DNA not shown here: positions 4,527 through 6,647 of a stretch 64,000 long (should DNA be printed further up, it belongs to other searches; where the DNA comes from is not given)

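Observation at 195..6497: Partner-switching module (2 STAS antagonists + kinase/phosphatase fusion) interleaved with glycogen debranching enzyme and an AGE-family enzyme, with no sigma factor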

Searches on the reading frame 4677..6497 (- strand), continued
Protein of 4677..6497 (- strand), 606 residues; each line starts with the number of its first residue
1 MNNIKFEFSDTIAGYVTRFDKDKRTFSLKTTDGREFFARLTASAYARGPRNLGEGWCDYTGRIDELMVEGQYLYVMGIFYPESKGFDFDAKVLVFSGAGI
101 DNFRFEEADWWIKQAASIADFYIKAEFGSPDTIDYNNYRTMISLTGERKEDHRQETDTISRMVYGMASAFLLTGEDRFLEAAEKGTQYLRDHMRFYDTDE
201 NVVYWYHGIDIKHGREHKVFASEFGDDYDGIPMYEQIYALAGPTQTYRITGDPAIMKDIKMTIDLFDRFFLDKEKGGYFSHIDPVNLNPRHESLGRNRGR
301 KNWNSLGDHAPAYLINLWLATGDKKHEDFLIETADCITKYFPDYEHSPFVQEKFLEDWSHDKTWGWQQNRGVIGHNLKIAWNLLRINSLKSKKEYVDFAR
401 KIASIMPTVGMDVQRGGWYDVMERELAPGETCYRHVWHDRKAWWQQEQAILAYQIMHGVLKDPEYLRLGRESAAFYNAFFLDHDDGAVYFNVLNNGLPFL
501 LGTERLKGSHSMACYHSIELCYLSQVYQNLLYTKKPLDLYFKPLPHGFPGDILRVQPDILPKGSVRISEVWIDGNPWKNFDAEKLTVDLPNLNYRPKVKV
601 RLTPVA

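Call 24: search_protein_families(library=pfam, proteins=[L012:15068-16993:+, L010:15272-17485:+, L015:5479-7461:+, L042:15103-16311:+, L033:14760-16169:+, L033:16166-16771:+, L060:15122-16063:+, L050:15321-17096:+, L029:15310-16572:+, L035:15163-16647:+], max_evalue=0.001)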
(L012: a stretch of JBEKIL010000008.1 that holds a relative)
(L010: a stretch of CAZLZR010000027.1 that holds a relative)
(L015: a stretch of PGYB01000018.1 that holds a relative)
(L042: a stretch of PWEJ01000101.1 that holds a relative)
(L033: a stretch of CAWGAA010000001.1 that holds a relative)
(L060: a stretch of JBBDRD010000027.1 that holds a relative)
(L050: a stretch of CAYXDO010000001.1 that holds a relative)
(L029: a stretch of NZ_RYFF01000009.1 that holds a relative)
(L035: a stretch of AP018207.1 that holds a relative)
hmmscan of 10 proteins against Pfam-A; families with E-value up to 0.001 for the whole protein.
L012:15068-16993:+ (641 aa): 4 families
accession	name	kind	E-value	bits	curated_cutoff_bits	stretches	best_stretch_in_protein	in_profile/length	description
PF07228.17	SpoIIE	-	1.3e-46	159.4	25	1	447-637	2-191/192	Stage II sporulation protein E (SpoIIE)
PF22673.2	MCP-like_PDC_1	-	4.9e-29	101.5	27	1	86-199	1-111/113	Methyl-accepting chemotaxis protein-like, first PDC sensor domain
PF02743.24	dCache_1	-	1.2e-14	54.9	45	1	129-240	87-204/240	Cache domain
PF00672.30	HAMP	-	7.1e-09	36.3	25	1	328-378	2-51/53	HAMP domain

L010:15272-17485:+ (737 aa): 5 families
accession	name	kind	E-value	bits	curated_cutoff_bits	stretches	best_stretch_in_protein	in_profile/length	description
PF07228.17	SpoIIE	-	3.3e-49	167.9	25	1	542-731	3-191/192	Stage II sporulation protein E (SpoIIE)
PF02743.24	dCache_1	-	1.2e-23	84.3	45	1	166-365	51-239/240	Cache domain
PF22673.2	MCP-like_PDC_1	-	5.7e-14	52.9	27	1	186-272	31-112/113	Methyl-accepting chemotaxis protein-like, first PDC sensor domain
PF00672.30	HAMP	-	8.6e-10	39.2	25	1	423-473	2-52/53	HAMP domain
PF17201.10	Cache_3-Cache_2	-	5.9e-08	32.8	27.7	1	246-376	162-293/299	Cache 3/Cache 2 fusion domain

L015:5479-7461:+ (660 aa): 5 families
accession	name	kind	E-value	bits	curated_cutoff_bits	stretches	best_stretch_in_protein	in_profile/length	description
PF07228.17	SpoIIE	-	2e-48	165.4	25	1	458-651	2-191/192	Stage II sporulation protein E (SpoIIE)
PF22673.2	MCP-like_PDC_1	-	5.6e-23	82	27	1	91-211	2-112/113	Methyl-accepting chemotaxis protein-like, first PDC sensor domain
PF02743.24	dCache_1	-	3.5e-13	50.1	45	1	86-261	51-201/240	Cache domain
PF00672.30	HAMP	-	1.6e-07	32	25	1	339-390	2-52/53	HAMP domain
PF17201.10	Cache_3-Cache_2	-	0.00011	22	27.7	1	185-233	161-218/299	Cache 3/Cache 2 fusion domain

L042:15103-16311:+ (402 aa): 1 family
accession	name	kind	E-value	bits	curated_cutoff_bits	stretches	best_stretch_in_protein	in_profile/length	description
PF07228.17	SpoIIE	-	2.1e-50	171.8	25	1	195-389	2-191/192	Stage II sporulation protein E (SpoIIE)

L033:14760-16169:+ (469 aa): 2 families
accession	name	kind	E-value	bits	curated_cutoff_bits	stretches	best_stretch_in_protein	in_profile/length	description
PF07228.17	SpoIIE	-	3e-47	161.5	25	1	272-464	2-191/192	Stage II sporulation protein E (SpoIIE)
PF07694.17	5TM-5TMR_LYT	-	3.5e-33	115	24.6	1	51-205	13-167/169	5TMR of 5TMR-LYT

L033:16166-16771:+ (201 aa): 1 family
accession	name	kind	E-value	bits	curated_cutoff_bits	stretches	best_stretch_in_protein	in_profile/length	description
PF00027.35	cNMP_binding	-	1.4e-11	44.7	27.5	1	96-174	2-87/89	Cyclic nucleotide-binding domain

L060:15122-16063:+ (313 aa): 1 family
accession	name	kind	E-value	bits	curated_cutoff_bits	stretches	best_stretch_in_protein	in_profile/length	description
PF07228.17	SpoIIE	-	2.4e-42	145.5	25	1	80-305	2-191/192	Stage II sporulation protein E (SpoIIE)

L050:15321-17096:+ (591 aa): 5 families
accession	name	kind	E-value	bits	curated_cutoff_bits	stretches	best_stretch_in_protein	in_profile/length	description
PF07228.17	SpoIIE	-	5e-48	164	25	1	389-590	2-192/192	Stage II sporulation protein E (SpoIIE)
PF00027.35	cNMP_binding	-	5.8e-16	58.7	27.5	1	37-117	4-88/89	Cyclic nucleotide-binding domain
PF01590.32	GAF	-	2.6e-12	47.9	22.4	1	163-325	2-133/133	GAF domain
PF13185.12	GAF_2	-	1.1e-07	32.6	28.6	1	272-325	88-135/136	GAF domain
PF13492.12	GAF_3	-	6.2e-05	23.9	27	0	259-325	69-127/129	GAF domain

L029:15310-16572:+ (420 aa): 2 families
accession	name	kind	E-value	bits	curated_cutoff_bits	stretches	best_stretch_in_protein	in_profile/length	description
PF07228.17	SpoIIE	-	5.7e-46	157.3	25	1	193-417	2-191/192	Stage II sporulation protein E (SpoIIE)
PF00072.30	Response_reg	-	6e-14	52.6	30.2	1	6-106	1-98/111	Response regulator receiver domain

L035:15163-16647:+ (494 aa): 4 families
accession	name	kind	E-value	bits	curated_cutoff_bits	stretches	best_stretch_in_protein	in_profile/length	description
PF07228.17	SpoIIE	-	1.8e-42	145.9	25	1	271-489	1-191/192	Stage II sporulation protein E (SpoIIE)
PF13185.12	GAF_2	-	1.1e-13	51.9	28.6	1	57-194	5-136/136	GAF domain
PF01590.32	GAF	-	1.5e-11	45.4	22.4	1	59-192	5-132/133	GAF domain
PF13492.12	GAF_3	-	7.3e-05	23.6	27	1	59-195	5-129/129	GAF domain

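Call 25: search_solved_structures(query=A1, max_evalue=0.01, show_alignments=1)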
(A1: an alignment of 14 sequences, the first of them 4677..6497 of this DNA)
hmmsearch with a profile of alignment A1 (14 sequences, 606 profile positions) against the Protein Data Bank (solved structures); distinct sequences matched with E-value up to 0.01: 3.
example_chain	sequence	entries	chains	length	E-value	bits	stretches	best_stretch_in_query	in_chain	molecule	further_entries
8bry_A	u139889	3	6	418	3.6e-05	25.5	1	374-488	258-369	N-acylglucosamine 2-epimerase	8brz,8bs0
5x32_A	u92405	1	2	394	0.00022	22.9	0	259-492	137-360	N-acylglucosamine 2-epimerase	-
6f04_A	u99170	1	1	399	0.0082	17.7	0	407-500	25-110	N-acetylglucosamine-2-epimerase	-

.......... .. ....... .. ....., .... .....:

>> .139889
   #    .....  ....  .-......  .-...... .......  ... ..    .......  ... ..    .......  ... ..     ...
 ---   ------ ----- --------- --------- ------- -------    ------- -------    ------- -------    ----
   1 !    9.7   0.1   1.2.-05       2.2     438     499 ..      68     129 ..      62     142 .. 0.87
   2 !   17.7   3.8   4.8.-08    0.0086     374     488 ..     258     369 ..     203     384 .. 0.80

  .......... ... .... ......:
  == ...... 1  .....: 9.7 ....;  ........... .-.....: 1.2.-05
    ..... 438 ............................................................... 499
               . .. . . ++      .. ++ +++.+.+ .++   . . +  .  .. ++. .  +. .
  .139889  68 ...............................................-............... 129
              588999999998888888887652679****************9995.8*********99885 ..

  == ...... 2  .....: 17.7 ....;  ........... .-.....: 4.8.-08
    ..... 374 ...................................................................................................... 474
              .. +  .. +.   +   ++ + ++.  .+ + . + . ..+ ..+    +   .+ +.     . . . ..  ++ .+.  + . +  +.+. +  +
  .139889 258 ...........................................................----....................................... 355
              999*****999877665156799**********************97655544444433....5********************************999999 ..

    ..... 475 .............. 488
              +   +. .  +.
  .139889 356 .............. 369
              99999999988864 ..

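Call 31: predict_structure(alignment_id=A1)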
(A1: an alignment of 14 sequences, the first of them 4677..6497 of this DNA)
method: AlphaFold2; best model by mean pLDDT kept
length: 606 residues; sequences in the alignment: 14
mean_pLDDT: 80.2   pTM: 0.86
mean pLDDT of the five models: 80.2, 77.5, 77.0, 73.8, 69.0
residues with pLDDT >= 90: 251; 70-90: 213; 50-70: 79; < 50: 63
segments of 3 or more residues with pLDDT < 50: 1-6, 351-371, 436-438, 482-512
pLDDT, mean of each block of 10 residues (from residue 1): 51 91 93 87 89 82 93 85 72 89 90 89 80 82 59 84 94 97 96 90 88 83 66 86 95 94 90 82 89 85 69 89 90 82 59 38 41 69 92 92 76 68 58 53 74 92 92 78 41 29 39 71 94 95 92 95 96 97 96 95 93
secondary structure, 60 per line:
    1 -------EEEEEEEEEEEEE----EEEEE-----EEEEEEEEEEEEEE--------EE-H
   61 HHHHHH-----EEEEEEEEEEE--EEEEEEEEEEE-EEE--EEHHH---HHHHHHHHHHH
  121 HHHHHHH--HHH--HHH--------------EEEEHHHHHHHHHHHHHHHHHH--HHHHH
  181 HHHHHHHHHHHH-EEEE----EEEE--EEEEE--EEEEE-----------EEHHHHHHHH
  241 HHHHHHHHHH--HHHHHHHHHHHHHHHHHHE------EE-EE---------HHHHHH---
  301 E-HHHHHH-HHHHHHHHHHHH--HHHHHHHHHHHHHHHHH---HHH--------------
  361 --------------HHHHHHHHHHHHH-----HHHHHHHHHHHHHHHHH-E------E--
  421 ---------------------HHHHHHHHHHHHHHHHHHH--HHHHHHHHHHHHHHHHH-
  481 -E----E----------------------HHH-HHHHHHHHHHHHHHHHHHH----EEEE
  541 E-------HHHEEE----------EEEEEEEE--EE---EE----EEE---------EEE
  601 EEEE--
elements in order: E8-20 E25-29 E35-48 H60-66 E72-82 E85-95 E97-99 H110-127 E152-155 H156-173 H176-192 E194-197 E202-205 E208-212 E215-219 H233-250 H253-270 H292-297 H303-308 H310-321 H324-340 H375-387 H393-409 H442-460 H463-479 H514-532 E537-541 E552-554 E565-572 E586-588 E598-604

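Call 33: fold_search(model_id=the predicted structure, library=pdb)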
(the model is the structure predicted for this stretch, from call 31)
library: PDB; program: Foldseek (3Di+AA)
matches with E <= 10: 991; with E <= 0.001: 158
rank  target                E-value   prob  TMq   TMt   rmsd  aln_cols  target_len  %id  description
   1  8h1l_B                4.1e-13  1.00  0.51  0.70   5.7       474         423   18  Crystal structure of glucose-2-epimerase in complex with D-Glucitol from Runella slithyformis Runsl_4512 (released 2023-07-12)
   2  8h1l_D                6.4e-13  1.00  0.50  0.69   7.1       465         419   19  Crystal structure of glucose-2-epimerase in complex with D-Glucitol from Runella slithyformis Runsl_4512 (released 2023-07-12)
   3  8h1l_C                7.1e-13  1.00  0.50  0.70   6.0       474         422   19  Crystal structure of glucose-2-epimerase in complex with D-Glucitol from Runella slithyformis Runsl_4512 (released 2023-07-12)
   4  8h1n                  9.5e-13  1.00  0.47  0.66   7.1       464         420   20  Crystal structure of glucose-2-epimerase mutant_D254A in complex with D-Glucitol from Runella slithyformis Runsl_4512 (released 2023-07-12)
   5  8h1l_A                1.2e-12  1.00  0.53  0.74   5.3       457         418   18  Crystal structure of glucose-2-epimerase in complex with D-Glucitol from Runella slithyformis Runsl_4512 (released 2023-07-12)
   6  8h1k                  1.5e-12  1.00  0.49  0.68   6.6       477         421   19  Crystal structure of glucose-2-epimerase from Runella slithyformis Runsl_4512 (released 2023-07-12)
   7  8h1m                  1.9e-12  1.00  0.50  0.69   6.6       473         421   20  Crystal structure of glucose-2-epimerase mutant_D254A from Runella slithyformis Runsl_4512 (released 2023-07-12)
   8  3wkg_A                3.1e-12  1.00  0.45  0.65   7.5       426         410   16  Crystal structure of cellobiose 2-epimerase in complex with glucosylmannose (released 2013-12-25)
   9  3wkf                  3.2e-12  1.00  0.46  0.66   7.0       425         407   16  Crystal structure of cellobiose 2-epimerase (released 2013-12-25)
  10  5zig_A                5.6e-12  1.00  0.47  0.68   6.8       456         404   16  The Structure of cellobiose 2-epimerase from Spirochaeta thermophila DSM 6192 (released 2019-04-10)
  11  3gt5                  1.1e-11  1.00  0.47  0.70   6.4       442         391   18  Crystal structure of an N-acetylglucosamine 2-epimerase family protein from Xylella fastidiosa (released 2009-04-14)
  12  3vw5_A                1.3e-11  1.00  0.48  0.71   6.6       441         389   16  Crystal structure of sugar epimerase from ruminal bacterium (released 2013-06-26)
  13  5zhb_B                1.3e-11  1.00  0.47  0.71   7.6       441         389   15  Structure of Cellobiose 2-Epimerase from Bacillus thermoamylovorans B4167 (released 2019-06-19)
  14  9l8i_A                2.1e-11  1.00  0.48  0.70   7.3       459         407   15  Rhodothermus marines cellobiose 2-epimerase RmCE in complex with mannobiose (released 2025-07-23)
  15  5zig_D                2.4e-11  1.00  0.47  0.68   6.9       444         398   17  The Structure of cellobiose 2-epimerase from Spirochaeta thermophila DSM 6192 (released 2019-04-10)
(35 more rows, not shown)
